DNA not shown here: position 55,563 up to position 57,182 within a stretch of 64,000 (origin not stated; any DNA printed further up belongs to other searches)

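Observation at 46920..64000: A single-strand array of 16 genes joins an aryl-pyruvate oxidoreductase, a LeuA/LeuCD/LeuB-type 2-oxoacid elongation module, a beta-oxidation trio, a Mo enzyme like 4-hydroxybenzoyl-CoA reductase and a PaaX regulator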

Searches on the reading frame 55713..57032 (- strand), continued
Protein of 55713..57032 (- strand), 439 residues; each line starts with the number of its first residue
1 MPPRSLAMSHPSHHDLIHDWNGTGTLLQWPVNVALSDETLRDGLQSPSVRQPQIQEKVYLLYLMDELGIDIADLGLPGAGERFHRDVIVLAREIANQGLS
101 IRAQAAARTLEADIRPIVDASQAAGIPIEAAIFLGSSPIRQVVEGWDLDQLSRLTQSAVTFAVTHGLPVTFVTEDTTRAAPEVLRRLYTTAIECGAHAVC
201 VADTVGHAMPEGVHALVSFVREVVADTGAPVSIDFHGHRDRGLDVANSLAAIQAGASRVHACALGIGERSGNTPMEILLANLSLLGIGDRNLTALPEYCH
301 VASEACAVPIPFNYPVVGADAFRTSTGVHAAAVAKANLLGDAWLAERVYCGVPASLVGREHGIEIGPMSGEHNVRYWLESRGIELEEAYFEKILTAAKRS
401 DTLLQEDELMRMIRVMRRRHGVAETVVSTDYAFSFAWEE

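Call 47: search_protein_families(library=pfam, proteins=[L021:219-1100:+, L021:1054-2202:+, L021:5609-6727:+, L021:6724-7620:+, L021:11256-11528:+, L021:11538-13412:+, L021:14728-16821:+, L021:18146-20218:-, L018:93-1148:+, L018:1250-2014:+], max_evalue=0.00001)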
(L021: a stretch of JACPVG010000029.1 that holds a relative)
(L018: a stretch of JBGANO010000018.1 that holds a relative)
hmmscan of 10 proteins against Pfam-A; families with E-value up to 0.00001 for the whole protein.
L021:219-1100:+ (293 aa): 3 families
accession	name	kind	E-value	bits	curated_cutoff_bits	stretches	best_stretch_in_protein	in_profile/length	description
PF20803.2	PaaX_M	-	1.6e-27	95.8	24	1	107-187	2-82/83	PaaX protein central Cas2-like domain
PF08223.16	PaaX_C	-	7.2e-23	81.2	22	1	192-285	1-90/91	PaaX-like protein C-terminal domain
PF07848.18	PaaX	-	6.7e-20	71.5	24.8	1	22-89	2-69/70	PaaX-like protein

L021:1054-2202:+ (382 aa): 2 families
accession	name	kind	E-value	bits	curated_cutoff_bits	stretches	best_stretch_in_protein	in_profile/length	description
PF00378.25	ECH_1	-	1.6e-48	165.7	27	1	52-230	2-176/251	Enoyl-CoA hydratase/isomerase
PF16113.10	ECH_2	-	3.2e-26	93.1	27.2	1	57-237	2-181/335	Enoyl-CoA hydratase/isomerase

L021:5609-6727:+ (372 aa): 4 families
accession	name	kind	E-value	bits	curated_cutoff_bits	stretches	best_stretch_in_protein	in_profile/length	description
PF00107.32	ADH_zinc_N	-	4.6e-34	117.6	31.8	1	206-333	1-127/129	Zinc-binding dehydrogenase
PF08240.17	ADH_N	-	2.2e-32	111.8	23.5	1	55-166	1-104/104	Alcohol dehydrogenase GroES-like domain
PF13602.12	ADH_zinc_N_2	-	4.9e-08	34.4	27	1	238-363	1-126/134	Zinc-binding dehydrogenase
PF16912.11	Glu_dehyd_C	-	2.1e-07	31.1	34.9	1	187-359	23-200/211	Glucose dehydrogenase C-terminus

L021:6724-7620:+ (298 aa): 1 family
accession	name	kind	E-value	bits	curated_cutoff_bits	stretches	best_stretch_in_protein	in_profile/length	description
PF04909.20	Amidohydro_2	-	2.5e-48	165.8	26.4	1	3-283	1-289/289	Amidohydrolase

L021:11256-11528:+ (90 aa): 0 families

L021:11538-13412:+ (624 aa): 2 families
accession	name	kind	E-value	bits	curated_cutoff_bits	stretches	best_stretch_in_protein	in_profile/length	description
PF01314.23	AFOR_C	-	4.6e-99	332.6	27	1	233-615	7-382/385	Aldehyde ferredoxin oxidoreductase, domains 2 & 3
PF02730.20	AFOR_N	-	1.3e-69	234.4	29.8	1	13-213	4-198/199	Aldehyde ferredoxin oxidoreductase, N-terminal domain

L021:14728-16821:+ (697 aa): 3 families
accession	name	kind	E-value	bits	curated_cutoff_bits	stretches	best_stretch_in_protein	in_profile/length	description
PF00501.34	AMP-binding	-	6.3e-83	279.1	29.9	1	16-384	2-384/384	AMP-binding enzyme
PF13193.12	AMP-binding_C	-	1.6e-16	61.4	24.5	1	436-508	2-75/76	AMP-binding enzyme C-terminal domain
PF00694.25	Aconitase_C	-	2.9e-16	60.4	22.8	1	572-620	77-125/131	Aconitase C-terminal domain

L021:18146-20218:- (690 aa): 0 families

L018:93-1148:+ (351 aa): 2 families
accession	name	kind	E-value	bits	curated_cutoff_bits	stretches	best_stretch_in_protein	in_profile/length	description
PF00378.25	ECH_1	-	2.2e-47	162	27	1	24-213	2-187/251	Enoyl-CoA hydratase/isomerase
PF16113.10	ECH_2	-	2e-25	90.5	27.2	1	29-207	2-179/335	Enoyl-CoA hydratase/isomerase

L018:1250-2014:+ (254 aa): 2 families
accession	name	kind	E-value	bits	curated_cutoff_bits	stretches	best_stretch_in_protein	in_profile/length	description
PF00378.25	ECH_1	-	2.1e-49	168.6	27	1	10-252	2-249/251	Enoyl-CoA hydratase/isomerase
PF16113.10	ECH_2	-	3.7e-22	79.7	27.2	1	20-207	8-201/335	Enoyl-CoA hydratase/isomerase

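Call 48: search_protein_families(library=pfam, proteins=[L075:1545-2942:+, L075:3867-5183:+, L075:6661-8316:+, L075:8391-9914:-, L075:11343-12269:+, L059:1171-2148:+, L059:3521-5140:+, L059:4957-6054:+, L059:6118-6939:+, L087:1152-1769:+], max_evalue=0.00001)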
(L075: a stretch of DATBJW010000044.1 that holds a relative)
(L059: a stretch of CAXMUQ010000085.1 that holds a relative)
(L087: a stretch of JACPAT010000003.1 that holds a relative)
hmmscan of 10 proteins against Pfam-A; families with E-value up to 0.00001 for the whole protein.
L075:1545-2942:+ (465 aa): 1 family
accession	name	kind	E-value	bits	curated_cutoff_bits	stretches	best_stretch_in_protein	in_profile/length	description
PF01928.26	CYTH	-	2.5e-13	50.7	23.2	1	2-175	3-165/179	CYTH domain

L075:3867-5183:+ (438 aa): 0 families

L075:6661-8316:+ (551 aa): 2 families
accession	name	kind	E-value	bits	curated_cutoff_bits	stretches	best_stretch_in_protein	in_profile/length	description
PF00378.25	ECH_1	-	4.4e-63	213.4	27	1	302-550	4-250/251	Enoyl-CoA hydratase/isomerase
PF16113.10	ECH_2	-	1.8e-41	143.2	27.2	1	305-487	2-185/335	Enoyl-CoA hydratase/isomerase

L075:8391-9914:- (507 aa): 2 families
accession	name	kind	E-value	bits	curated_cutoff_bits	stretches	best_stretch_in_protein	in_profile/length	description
PF01565.28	FAD_binding_4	-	1.3e-33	116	26.4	1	85-219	1-138/139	FAD binding domain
PF08031.17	BBE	-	3.6e-13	49.7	20.6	1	457-500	1-45/45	Berberine and berberine like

L075:11343-12269:+ (308 aa): 0 families

L059:1171-2148:+ (325 aa): 3 families
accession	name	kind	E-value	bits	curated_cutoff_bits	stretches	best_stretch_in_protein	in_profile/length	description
PF00483.29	NTP_transferase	-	2.5e-29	103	21.2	1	5-230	4-242/245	Nucleotidyl transferase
PF12804.13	NTP_transf_3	-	8.4e-09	36.2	27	1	4-109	2-101/160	MobA-like NTP transferase domain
PF00132.30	Hexapep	-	2.2e-06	27.5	27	0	243-276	1-35/36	Bacterial transferase hexapeptide (six repeats)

L059:3521-5140:+ (539 aa): 1 family
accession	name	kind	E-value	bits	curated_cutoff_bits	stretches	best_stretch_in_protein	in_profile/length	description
PF05960.17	DUF885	-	5.1e-95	320.5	32.4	1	26-531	4-528/532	Bacterial protein of unknown function (DUF885)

L059:4957-6054:+ (365 aa): 4 families
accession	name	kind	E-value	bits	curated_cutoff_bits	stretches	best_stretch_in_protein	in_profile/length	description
PF13561.12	adh_short_C2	-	8.6e-63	212.5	27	1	126-363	3-236/236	Enoyl-(Acyl carrier protein) reductase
PF00106.31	adh_short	-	6.8e-52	176.2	26.6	1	118-309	1-186/195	short chain dehydrogenase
PF08659.16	KR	-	7.8e-15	55.7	22.6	1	120-284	3-161/180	KR domain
PF23441.1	SDR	-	1e-06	28.8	27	1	119-363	9-256/258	SDR-like rossmann domain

L059:6118-6939:+ (273 aa): 0 families

L087:1152-1769:+ (205 aa): 5 families
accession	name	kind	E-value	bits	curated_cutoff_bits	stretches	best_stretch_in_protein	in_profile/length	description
PF01381.28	HTH_3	-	1e-13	51.5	23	1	29-83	1-55/55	Helix-turn-helix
PF07883.17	Cupin_2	-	1.1e-13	51.1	27.2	1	132-200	2-68/70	Cupin domain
PF13560.12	HTH_31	-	6.1e-10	39.7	27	1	24-78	1-56/64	Helix-turn-helix domain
PF13443.12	HTH_26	-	3.1e-08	34.2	22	1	28-81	1-55/63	Cro/C1-type HTH DNA-binding domain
PF12844.13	HTH_19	-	3.8e-08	33.6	30.2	1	26-85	1-60/64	Helix-turn-helix domain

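Call 61: search_protein_families(library=ncbifam, proteins=[L009:2-709:+, L009:720-2018:+, L009:2029-2877:+, L009:2874-3746:+, L009:3743-4060:+, L021:5609-6727:+, L021:6724-7620:+, L021:1054-2202:+, L018:93-1148:+, L018:1250-2014:+], max_evalue=1e-10)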
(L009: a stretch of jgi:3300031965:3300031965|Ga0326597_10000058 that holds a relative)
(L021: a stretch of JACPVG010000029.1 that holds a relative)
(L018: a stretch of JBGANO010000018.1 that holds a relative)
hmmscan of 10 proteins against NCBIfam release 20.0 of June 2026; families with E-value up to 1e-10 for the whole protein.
L009:2-709:+ (235 aa): 4 families
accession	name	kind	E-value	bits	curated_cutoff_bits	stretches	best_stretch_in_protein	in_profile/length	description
TIGR02263.1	benz_CoA_red_C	equivalog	5.6e-50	170.4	421.15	1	3-229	150-378/380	benzoyl-CoA reductase subunit C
NF052456.1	HyiscapDhHadC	equivalog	3.6e-20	72.2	700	1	3-230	146-371/372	(R)-2-hydroxyisocaproyl-CoA dehydratase subunit beta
TIGR03190.1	benz_CoA_bzdN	equivalog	3.4e-16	59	453.8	1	3-231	146-371/377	benzoyl-CoA reductase, bzd-type, subunit N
NF040772.1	double_cubane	equivalog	4.5e-13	49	350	1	3-231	139-372/372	double-cubane-cluster-containing anaerobic reductase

L009:720-2018:+ (432 aa): 4 families
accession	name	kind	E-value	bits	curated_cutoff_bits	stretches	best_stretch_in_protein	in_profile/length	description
TIGR02260.1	benz_CoA_red_B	equivalog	5.9e-57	193.2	486.55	1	27-419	20-411/413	benzoyl-CoA reductase subunit B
NF052455.1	HyiscapDhHadB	equivalog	2.2e-41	141.8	750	1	28-423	18-396/398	(R)-2-hydroxyisocaproyl-CoA dehydratase subunit alpha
TIGR03191.1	benz_CoA_bzdO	equivalog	1.4e-28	100.3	448.6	1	72-305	68-291/430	benzoyl-CoA reductase, bzd-type, subunit O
NF040772.1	double_cubane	equivalog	7.8e-17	61.4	350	1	75-421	49-372/372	double-cubane-cluster-containing anaerobic reductase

L009:2029-2877:+ (282 aa): 5 families
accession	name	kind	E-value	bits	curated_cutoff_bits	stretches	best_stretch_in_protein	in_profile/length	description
TIGR00241.1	CoA_E_activ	domain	3.3e-77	259.4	125.4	1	4-253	1-247/248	acyl-CoA dehydratase activase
TIGR02259.1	benz_CoA_red_A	equivalog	2.5e-63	214.3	578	1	62-255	232-432/432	benzoyl-CoA reductase subunit A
TIGR03192.1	benz_CoA_bzdQ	equivalog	5.2e-59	200.1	380.2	1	3-256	32-287/293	benzoyl-CoA reductase, bzd-type, subunit Q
TIGR02261.1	benz_CoA_red_D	equivalog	4.1e-41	140.9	312.85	1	5-254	3-261/262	benzoyl-CoA reductase subunit D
TIGR03286.1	methan_mark_15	hypoth_equivalog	1.4e-35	123.1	455.75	1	5-255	146-401/404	methanogenesis marker 15 protein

L009:2874-3746:+ (290 aa): 5 families
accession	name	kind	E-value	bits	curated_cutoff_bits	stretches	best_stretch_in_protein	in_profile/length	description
TIGR00241.1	CoA_E_activ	domain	1.2e-58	198.6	125.4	1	4-253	2-246/248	acyl-CoA dehydratase activase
TIGR03192.1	benz_CoA_bzdQ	equivalog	8e-42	143.7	380.2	1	4-257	34-287/293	benzoyl-CoA reductase, bzd-type, subunit Q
TIGR02259.1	benz_CoA_red_A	equivalog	1.7e-40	139.1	578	1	51-254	223-430/432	benzoyl-CoA reductase subunit A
TIGR02261.1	benz_CoA_red_D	equivalog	2.5e-38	131.8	312.85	1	3-254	2-260/262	benzoyl-CoA reductase subunit D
TIGR03286.1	methan_mark_15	hypoth_equivalog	6.3e-27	94.6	455.75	1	3-255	145-400/404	methanogenesis marker 15 protein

L009:3743-4060:+ (105 aa): 0 families

L021:5609-6727:+ (372 aa): 23 families
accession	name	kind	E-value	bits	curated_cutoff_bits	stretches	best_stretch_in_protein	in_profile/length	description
TIGR03201.1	dearomat_had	equivalog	1e-76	258.3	338.65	1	40-365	7-341/349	6-hydroxycyclohex-1-ene-1-carbonyl-CoA dehydrogenase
NF041097.1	keto_inos_dh_IolM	equivalog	3.1e-66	223.6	450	1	29-361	27-378/389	scyllo-inosose 3-dehydrogenase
TIGR03989.1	Rxyl_3153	subfamily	2.6e-62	211.2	440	2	148-370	139-368/370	NDMA-dependent alcohol dehydrogenase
NF010344.0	PRK13771.1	subfamily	4.7e-60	203.3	349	1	32-362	1-322/334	putative alcohol dehydrogenase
NF003808.0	PRK05396.1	equivalog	1.5e-59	201.6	380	1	32-365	1-333/341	L-threonine 3-dehydrogenase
NF006940.0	PRK09422.1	equivalog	4.9e-58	196.7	344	1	32-363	1-325/338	alcohol dehydrogenase AdhP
TIGR03451.1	mycoS_dep_FDH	equivalog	8.6e-58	195.8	512.9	1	33-371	3-357/358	S-(hydroxymethyl)mycothiol dehydrogenase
TIGR00692.1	tdh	equivalog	1.7e-57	195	458.35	1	45-365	12-333/340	L-threonine 3-dehydrogenase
NF007489.0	PRK10083.1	equivalog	9e-56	189.3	376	1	32-358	1-321/339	Zn-dependent oxidoreductase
NF041172.1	AcrlCoa_red_Thmprot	equivalog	2.3e-54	184.6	500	1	32-362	1-323/334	acryloyl-CoA reductase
TIGR02818.1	adh_III_F_hyde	equivalog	1.6e-49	168.9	543.95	2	150-370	140-366/368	S-(hydroxymethyl)glutathione dehydrogenase/class III alcohol dehydrogenase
NF047908.1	AldhRedAhr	equivalog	3.1e-44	151.2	470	1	33-365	5-327/335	NADPH-dependent aldehyde reductase Ahr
NF007642.0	PRK10309.1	equivalog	1.6e-42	145.9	550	1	32-320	1-288/347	galactitol-1-phosphate 5-dehydrogenase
TIGR02824.1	quinone_pig3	subfamily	2.9e-41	141.6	296.8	2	147-360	91-312/325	putative NAD(P)H quinone oxidoreductase, PIG3 family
NF007375.0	PRK09880.1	equivalog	2e-40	138.6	469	1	58-358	29-328/344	L-idonate 5-dehydrogenase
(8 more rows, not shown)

L021:6724-7620:+ (298 aa): 0 families

L021:1054-2202:+ (382 aa): 65 families (the best 25 are shown)
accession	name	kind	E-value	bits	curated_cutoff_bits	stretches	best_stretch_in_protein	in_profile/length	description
TIGR03200.1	dearomat_oah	equivalog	8.1e-65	219.2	464.45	1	56-239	38-221/360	6-oxocyclohex-1-ene-1-carbonyl-CoA hydratase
TIGR03210.1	badI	equivalog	4.3e-49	167.1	467.6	1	45-230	1-182/256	2-ketocyclohexanecarboxyl-CoA hydrolase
NF005637.0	PRK07396.1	equivalog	4.4e-46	157.5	380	1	41-229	8-194/273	1,4-dihydroxy-2-naphthoyl-CoA synthase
NF042430.2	EnCoAhydt_DpgD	equivalog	6.4e-44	150.3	400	1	50-230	1-183/258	enoyl-CoA-hydratase DpgD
NF004475.0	PRK05809.1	subfamily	3.8e-43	147.8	394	1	44-229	2-184/260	short-chain-enoyl-CoA hydratase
NF005802.0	PRK07657.1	equivalog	5.3e-43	147.4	363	1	52-230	10-185/260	enoyl-CoA hydratase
TIGR01929.1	menB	equivalog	7.5e-43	146.9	342.7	1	45-234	1-189/259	1,4-dihydroxy-2-naphthoyl-CoA synthase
NF006566.0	PRK09076.1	subfamily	9.8e-40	136.8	286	1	46-230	5-185/260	enoyl-CoA hydratase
NF004840.0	PRK06190.1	equivalog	4.4e-39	134.6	253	1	48-230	6-184/260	enoyl-CoA hydratase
NF006008.0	PRK08139.1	equivalog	1.3e-38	133.1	313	1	47-236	12-197/266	enoyl-CoA hydratase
NF005803.0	PRK07658.1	equivalog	5.6e-38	130.8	313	1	48-229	4-181/257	enoyl-CoA hydratase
NF051848.1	EnCoAHydtEchA19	equivalog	1.4e-37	129.6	400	1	51-230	5-183/258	enoyl-CoA hydratase EchA19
NF004796.0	PRK06144.1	subfamily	9.8e-37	126.8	272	1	43-230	5-191/262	enoyl-CoA hydratase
NF004795.0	PRK06143.1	subfamily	1.1e-36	126.8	283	1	51-231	14-190/260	enoyl-CoA hydratase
NF006007.0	PRK08138.1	subfamily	5.7e-35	120.9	355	1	52-229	14-185/261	enoyl-CoA hydratase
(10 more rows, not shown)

L018:93-1148:+ (351 aa): 66 families (the best 25 are shown)
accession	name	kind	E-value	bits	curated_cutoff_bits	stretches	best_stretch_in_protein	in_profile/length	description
TIGR03200.1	dearomat_oah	equivalog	2.5e-65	220.9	464.45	1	28-212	38-222/360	6-oxocyclohex-1-ene-1-carbonyl-CoA hydratase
TIGR03210.1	badI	equivalog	2.4e-46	158.1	467.6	1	17-207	1-187/256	2-ketocyclohexanecarboxyl-CoA hydrolase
NF005637.0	PRK07396.1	equivalog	1.1e-45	156.1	380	1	13-204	8-197/273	1,4-dihydroxy-2-naphthoyl-CoA synthase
TIGR01929.1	menB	equivalog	1.2e-43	149.5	342.7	1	17-213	1-196/259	1,4-dihydroxy-2-naphthoyl-CoA synthase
NF042430.2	EnCoAhydt_DpgD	equivalog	6.6e-43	147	400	1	22-206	1-187/258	enoyl-CoA-hydratase DpgD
NF004475.0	PRK05809.1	subfamily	7.5e-41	140.3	394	1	16-202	2-185/260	short-chain-enoyl-CoA hydratase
NF005802.0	PRK07657.1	equivalog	1.4e-40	139.5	363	1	24-208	10-191/260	enoyl-CoA hydratase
NF004840.0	PRK06190.1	equivalog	4e-38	131.5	253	1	20-203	6-185/260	enoyl-CoA hydratase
NF006008.0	PRK08139.1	equivalog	6.9e-38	130.7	313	1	16-213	9-202/266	enoyl-CoA hydratase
NF006566.0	PRK09076.1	subfamily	3.3e-37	128.5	286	1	18-207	5-190/260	enoyl-CoA hydratase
NF051848.1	EnCoAHydtEchA19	equivalog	6.6e-36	124.2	400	1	22-213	4-190/258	enoyl-CoA hydratase EchA19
NF004795.0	PRK06143.1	subfamily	1.1e-35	123.5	283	1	22-209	13-196/260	enoyl-CoA hydratase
NF004796.0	PRK06144.1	subfamily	1.5e-34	119.7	272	1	14-202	4-191/262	enoyl-CoA hydratase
NF006007.0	PRK08138.1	subfamily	3.1e-34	118.5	355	1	22-213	12-193/261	enoyl-CoA hydratase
NF004517.0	PRK05862.1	equivalog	7.2e-34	117.4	396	1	16-205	2-185/257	enoyl-CoA hydratase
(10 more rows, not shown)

L018:1250-2014:+ (254 aa): 69 families (the best 25 are shown)
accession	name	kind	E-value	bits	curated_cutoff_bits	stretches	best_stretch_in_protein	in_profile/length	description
TIGR03189.1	dienoyl_CoA_hyt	equivalog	1.9e-49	168.3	292.5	1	16-252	13-249/251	cyclohexa-1,5-dienecarbonyl-CoA hydratase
NF051848.1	EnCoAHydtEchA19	equivalog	1.6e-47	162.3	400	1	6-252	2-256/258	enoyl-CoA hydratase EchA19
NF005803.0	PRK07658.1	equivalog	5.6e-47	160.3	313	1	5-250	3-253/257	enoyl-CoA hydratase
NF004517.0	PRK05862.1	equivalog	5.8e-46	157.1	396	1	4-253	4-256/257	enoyl-CoA hydratase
NF004475.0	PRK05809.1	subfamily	9.2e-46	156.4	394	1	8-250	8-256/260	short-chain-enoyl-CoA hydratase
NF006008.0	PRK08139.1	equivalog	9.5e-45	153.2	313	1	5-253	12-265/266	enoyl-CoA hydratase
NF006007.0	PRK08138.1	subfamily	6.3e-44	150.3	355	1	9-251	13-258/261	enoyl-CoA hydratase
NF005802.0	PRK07657.1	equivalog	1.7e-43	149.1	363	1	11-251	11-257/260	enoyl-CoA hydratase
NF007239.0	PRK09674.1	equivalog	3.3e-41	141.5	371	1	8-251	8-254/257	2,3-dehydroadipyl-CoA hydratase PaaF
NF006566.0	PRK09076.1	subfamily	7.9e-41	140.4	286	1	6-253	7-259/260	enoyl-CoA hydratase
NF042430.2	EnCoAhydt_DpgD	equivalog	2.3e-39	135.4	400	1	14-252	7-256/258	enoyl-CoA-hydratase DpgD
NF004634.0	PRK05980.1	equivalog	2.1e-38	132.2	375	1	5-249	4-258/263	crotonase/enoyl-CoA hydratase family protein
NF006100.0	PRK08252.1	subfamily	4.6e-38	131.3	282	1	6-252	5-252/254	crotonase/enoyl-CoA hydratase family protein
NF004795.0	PRK06143.1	subfamily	8.4e-38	130.4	283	1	10-209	15-219/260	enoyl-CoA hydratase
NF004796.0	PRK06144.1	subfamily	2e-36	125.8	272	1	6-252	10-260/262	enoyl-CoA hydratase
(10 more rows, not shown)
